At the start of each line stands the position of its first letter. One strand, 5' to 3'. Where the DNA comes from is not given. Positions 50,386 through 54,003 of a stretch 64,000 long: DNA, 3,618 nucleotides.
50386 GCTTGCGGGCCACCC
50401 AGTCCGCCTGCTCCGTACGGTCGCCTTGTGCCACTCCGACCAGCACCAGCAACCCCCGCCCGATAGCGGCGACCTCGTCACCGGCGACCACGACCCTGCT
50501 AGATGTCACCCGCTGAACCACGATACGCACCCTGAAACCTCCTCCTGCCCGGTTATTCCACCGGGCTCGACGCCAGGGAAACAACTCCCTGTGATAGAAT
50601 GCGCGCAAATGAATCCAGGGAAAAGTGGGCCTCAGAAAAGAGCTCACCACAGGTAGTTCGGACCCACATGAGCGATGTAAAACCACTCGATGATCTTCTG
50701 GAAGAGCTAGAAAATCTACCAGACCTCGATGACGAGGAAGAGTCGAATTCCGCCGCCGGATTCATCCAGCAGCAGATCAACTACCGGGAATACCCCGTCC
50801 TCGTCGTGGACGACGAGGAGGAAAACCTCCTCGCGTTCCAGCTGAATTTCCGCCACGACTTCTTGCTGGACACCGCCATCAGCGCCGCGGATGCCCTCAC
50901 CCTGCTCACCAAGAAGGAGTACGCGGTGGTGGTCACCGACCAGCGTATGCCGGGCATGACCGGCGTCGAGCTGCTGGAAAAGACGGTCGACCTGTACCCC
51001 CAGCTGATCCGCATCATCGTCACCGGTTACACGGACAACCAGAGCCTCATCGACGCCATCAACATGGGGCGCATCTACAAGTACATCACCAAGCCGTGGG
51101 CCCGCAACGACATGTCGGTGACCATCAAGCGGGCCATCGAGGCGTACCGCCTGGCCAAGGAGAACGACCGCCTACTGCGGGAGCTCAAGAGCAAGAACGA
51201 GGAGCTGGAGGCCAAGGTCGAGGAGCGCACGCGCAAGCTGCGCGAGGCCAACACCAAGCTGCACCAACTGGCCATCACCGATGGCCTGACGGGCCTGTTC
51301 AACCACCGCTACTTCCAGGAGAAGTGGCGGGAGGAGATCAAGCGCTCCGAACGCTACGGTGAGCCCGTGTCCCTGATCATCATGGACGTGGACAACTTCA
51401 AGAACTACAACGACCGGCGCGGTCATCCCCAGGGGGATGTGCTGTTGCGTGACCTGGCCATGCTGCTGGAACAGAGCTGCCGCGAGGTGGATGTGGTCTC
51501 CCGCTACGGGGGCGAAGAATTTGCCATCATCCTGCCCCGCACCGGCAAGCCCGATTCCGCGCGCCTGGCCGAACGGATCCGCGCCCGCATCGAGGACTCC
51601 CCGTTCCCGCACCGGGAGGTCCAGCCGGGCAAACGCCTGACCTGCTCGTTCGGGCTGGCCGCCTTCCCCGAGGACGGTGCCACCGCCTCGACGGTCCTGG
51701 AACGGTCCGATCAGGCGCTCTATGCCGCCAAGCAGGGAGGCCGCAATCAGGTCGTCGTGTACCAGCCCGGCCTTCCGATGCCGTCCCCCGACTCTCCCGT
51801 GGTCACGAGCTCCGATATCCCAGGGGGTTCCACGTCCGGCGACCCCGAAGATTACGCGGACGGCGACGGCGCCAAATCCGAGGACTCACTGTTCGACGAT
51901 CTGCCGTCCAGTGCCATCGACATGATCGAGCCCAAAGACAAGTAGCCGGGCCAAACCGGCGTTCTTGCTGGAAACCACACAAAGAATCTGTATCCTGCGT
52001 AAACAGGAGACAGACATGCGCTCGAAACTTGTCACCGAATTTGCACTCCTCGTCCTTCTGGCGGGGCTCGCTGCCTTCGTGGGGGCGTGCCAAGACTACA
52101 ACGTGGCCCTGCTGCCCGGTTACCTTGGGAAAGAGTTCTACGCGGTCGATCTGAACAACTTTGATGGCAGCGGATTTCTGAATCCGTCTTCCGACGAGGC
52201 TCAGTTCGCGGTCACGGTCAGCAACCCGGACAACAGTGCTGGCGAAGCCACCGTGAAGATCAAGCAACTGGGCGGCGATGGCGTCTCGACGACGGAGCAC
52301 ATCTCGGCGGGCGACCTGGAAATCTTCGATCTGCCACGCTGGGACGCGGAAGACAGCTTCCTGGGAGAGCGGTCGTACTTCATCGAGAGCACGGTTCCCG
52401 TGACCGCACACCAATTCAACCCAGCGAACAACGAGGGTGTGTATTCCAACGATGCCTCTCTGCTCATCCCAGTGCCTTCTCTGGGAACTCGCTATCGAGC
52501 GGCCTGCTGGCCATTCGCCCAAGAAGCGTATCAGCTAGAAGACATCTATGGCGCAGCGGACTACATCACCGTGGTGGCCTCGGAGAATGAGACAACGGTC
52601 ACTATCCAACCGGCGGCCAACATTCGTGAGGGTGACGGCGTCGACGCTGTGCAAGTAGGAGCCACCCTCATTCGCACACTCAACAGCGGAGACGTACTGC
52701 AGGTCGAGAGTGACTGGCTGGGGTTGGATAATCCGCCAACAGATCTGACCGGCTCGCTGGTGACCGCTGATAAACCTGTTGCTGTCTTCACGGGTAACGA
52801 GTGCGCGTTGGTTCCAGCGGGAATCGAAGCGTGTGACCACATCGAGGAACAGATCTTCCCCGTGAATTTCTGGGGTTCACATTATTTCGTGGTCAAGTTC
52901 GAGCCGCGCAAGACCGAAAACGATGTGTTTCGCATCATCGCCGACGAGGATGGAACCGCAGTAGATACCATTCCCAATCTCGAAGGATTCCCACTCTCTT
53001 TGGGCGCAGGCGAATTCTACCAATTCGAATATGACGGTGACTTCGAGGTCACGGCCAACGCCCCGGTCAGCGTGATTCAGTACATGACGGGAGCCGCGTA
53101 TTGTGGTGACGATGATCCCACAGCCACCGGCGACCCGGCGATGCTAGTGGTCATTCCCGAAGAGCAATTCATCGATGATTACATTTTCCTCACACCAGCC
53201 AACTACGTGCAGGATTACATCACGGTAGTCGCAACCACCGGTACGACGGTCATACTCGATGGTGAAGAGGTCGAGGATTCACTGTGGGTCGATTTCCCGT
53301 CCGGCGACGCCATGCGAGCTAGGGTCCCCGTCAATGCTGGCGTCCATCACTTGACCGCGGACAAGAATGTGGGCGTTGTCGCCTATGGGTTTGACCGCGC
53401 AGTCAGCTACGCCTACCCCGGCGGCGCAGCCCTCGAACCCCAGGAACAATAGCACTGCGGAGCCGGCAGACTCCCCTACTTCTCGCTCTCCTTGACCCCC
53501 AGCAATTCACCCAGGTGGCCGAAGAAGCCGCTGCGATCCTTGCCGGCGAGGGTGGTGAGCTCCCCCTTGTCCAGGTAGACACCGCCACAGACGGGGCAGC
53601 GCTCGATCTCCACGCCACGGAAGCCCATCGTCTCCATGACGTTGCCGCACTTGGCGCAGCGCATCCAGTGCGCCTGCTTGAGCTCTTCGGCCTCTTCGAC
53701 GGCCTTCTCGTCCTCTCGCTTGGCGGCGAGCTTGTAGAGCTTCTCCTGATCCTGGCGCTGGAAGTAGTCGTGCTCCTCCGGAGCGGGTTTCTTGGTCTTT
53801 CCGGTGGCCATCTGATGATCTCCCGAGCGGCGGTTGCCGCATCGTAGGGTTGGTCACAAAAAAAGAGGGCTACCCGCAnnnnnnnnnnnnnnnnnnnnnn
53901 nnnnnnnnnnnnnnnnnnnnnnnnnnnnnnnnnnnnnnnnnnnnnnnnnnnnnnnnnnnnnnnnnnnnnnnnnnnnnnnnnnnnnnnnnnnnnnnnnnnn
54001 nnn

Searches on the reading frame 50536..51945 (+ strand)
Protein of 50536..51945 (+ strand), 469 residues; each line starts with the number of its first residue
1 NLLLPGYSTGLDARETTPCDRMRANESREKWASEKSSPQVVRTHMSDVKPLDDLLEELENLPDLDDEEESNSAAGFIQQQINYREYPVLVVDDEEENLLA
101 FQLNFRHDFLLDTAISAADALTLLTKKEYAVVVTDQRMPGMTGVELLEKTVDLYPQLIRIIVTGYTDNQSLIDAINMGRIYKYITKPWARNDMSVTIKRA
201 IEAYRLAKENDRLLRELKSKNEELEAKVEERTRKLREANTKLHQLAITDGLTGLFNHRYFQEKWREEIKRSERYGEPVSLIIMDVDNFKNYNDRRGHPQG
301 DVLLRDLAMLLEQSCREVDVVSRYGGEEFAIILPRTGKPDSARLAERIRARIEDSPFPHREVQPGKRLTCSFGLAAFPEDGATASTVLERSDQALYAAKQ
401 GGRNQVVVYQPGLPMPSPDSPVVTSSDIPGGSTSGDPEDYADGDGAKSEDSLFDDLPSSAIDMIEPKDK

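Call 16: search_protein_families(library=pfam, proteins=[window:50536-51945:+], max_evalue=0.001)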
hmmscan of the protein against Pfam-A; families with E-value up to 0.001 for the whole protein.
window:50536-51945:+ (469 aa): 2 families
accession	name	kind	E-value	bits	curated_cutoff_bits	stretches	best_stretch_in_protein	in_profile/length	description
PF00990.26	GGDEF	-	5e-48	163.3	23.8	1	246-405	1-161/161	Diguanylate cyclase, GGDEF domain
PF00072.30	Response_reg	-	1.2e-16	61.2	30.2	1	88-196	1-109/111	Response regulator receiver domain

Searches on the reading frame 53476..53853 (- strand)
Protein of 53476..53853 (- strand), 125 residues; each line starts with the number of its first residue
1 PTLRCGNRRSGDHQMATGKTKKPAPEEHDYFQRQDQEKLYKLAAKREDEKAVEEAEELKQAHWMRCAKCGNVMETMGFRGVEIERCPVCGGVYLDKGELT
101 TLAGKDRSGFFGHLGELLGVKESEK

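Call 68: search_protein_families(library=pfam, proteins=[window:53476-53853:-], max_evalue=0.0001)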
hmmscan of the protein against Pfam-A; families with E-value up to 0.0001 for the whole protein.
window:53476-53853:- (125 aa): 1 family
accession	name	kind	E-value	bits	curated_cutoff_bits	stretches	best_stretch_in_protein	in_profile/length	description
PF13453.11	Zn_ribbon_TFIIB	-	5.7e-14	51.7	22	1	65-102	1-38/41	Transcription factor zinc-finger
